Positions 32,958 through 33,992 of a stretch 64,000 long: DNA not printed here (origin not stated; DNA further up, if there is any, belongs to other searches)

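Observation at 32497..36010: AbiEi/AbiEii module abutting a bacterial Elp3 homologue and a papain-like protein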

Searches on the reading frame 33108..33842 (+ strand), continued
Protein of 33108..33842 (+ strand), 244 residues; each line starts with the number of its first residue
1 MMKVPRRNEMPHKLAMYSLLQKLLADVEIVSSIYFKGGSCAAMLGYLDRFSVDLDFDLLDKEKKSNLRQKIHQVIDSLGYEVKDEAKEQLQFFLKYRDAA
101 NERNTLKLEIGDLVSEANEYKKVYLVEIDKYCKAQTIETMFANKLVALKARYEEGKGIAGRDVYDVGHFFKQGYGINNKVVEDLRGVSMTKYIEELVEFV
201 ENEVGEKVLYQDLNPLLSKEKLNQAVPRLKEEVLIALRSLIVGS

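Call 91: search_protein_families(library=ncbifam, proteins=[L083:779-1657:+], max_evalue=0.001)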
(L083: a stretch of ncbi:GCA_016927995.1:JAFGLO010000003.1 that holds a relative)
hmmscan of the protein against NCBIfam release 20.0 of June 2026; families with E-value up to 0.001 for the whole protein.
L083:779-1657:+ (292 aa): 5 families
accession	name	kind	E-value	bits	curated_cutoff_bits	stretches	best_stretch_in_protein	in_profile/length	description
TIGR04470.1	rSAM_mob_pairB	equivalog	3.3e-40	138.3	410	1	3-278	1-253/285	radical SAM mobile pair protein B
NF033668.1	rSAM_PA0069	hypoth_equivalog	1e-39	136.5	360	1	3-224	38-250/348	PA0069 family radical SAM protein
NF038135.1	rSAM_Rv2578c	equivalog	2.9e-35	121.8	430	1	2-279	39-316/317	Rv2578c family radical SAM protein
NF038136.1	rSAM_Rv_intein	exception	2.5e-27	96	700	2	60-237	359-526/574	intein-containing Rv2578c family radical SAM protein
TIGR04070.1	photo_TT_lyase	equivalog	5.1e-05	22.4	400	1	15-222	72-257/338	spore photoproduct lyase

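Call 98: find_related_loci(query=window:33108-33839:+, collection=viral_contigs, flank=4000)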
Query window:33108-33839:+ (244 aa) in viral_contigs; peptide patterns used: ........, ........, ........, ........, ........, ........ (x = any residue, [..] = any of these).
19 stretches matched a pattern, but none encodes a relative of the query by tblastn (E <= 1e-3).

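Call 100: find_related_loci(query=A7, collection=viral_contigs, flank=5000)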
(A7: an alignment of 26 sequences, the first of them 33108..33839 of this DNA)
Query A7 (244 aa) in viral_contigs; peptide patterns used: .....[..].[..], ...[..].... (x = any residue, [..] = any of these).
26 stretches matched a pattern; 2 encode a relative of the query (tblastn E <= 1e-3); 2 distinct loci.
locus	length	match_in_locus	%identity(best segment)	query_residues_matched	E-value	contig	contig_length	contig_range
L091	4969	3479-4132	27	11-238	4e-19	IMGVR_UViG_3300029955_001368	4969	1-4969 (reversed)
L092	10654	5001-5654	27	11-238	4e-19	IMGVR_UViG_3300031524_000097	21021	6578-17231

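Call 101: find_related_loci(query=A7, collection=metagenome_contigs, flank=5000)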
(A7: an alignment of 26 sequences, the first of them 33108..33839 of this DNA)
Query A7 (244 aa) in metagenome_contigs; peptide patterns used: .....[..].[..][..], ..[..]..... (x = any residue, [..] = any of these).
600 stretches matched a pattern (row limit reached: there are more); 553 encode a relative of the query (tblastn E <= 1e-3); the best 80 are kept; 80 distinct loci.
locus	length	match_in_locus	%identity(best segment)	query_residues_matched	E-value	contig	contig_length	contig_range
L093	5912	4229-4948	65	1-240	9e-108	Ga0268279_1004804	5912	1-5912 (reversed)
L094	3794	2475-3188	63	2-239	5e-102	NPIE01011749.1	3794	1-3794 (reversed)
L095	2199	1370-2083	50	1-238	5e-79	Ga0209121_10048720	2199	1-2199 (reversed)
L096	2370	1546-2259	51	1-238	2e-77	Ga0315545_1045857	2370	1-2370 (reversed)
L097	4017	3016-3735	50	2-241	7e-75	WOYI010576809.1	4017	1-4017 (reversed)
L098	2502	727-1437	47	2-238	8e-74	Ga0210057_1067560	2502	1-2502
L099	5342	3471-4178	48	2-237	1e-71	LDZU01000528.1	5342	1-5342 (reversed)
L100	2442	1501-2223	49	1-241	2e-72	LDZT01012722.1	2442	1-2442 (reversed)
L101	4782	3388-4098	50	2-238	8e-70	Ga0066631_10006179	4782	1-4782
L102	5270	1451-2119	50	12-234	5e-69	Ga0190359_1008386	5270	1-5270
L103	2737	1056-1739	45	12-239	1e-68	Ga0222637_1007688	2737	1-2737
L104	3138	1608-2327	47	2-241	2e-67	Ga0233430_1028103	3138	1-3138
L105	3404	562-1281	45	2-241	4e-67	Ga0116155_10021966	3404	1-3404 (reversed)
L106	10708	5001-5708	47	12-243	8e-67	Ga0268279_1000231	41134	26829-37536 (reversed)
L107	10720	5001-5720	46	2-241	1e-66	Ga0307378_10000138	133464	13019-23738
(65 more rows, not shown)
